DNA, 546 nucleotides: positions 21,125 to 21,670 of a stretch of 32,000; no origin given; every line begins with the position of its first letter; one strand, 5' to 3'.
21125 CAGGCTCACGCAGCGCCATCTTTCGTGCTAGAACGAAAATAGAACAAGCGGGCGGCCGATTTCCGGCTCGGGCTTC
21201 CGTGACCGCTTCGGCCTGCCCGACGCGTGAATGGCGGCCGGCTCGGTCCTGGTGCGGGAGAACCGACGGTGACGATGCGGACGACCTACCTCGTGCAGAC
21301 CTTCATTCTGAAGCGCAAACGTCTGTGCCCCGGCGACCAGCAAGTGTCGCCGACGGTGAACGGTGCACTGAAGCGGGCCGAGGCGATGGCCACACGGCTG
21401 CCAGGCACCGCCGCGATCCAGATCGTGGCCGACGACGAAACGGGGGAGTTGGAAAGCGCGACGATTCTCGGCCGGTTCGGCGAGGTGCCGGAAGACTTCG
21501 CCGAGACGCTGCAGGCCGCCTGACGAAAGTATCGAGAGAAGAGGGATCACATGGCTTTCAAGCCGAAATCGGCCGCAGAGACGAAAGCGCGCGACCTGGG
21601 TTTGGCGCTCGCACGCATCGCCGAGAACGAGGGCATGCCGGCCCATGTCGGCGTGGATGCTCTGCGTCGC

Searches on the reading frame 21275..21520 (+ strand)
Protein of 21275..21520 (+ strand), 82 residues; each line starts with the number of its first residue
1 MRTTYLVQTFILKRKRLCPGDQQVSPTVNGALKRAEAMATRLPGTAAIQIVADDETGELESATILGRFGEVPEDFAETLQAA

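Call 8: search_protein_families(library=pfam, proteins=[window:21275-21520:+], max_evalue=10)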
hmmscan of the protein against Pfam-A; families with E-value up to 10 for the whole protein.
seq(82 aa): 0 families

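Call 9: search_protein_families(library=ncbifam, proteins=[window:21275-21520:+], max_evalue=10)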
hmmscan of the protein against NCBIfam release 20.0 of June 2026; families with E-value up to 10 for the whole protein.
seq(82 aa): 0 families
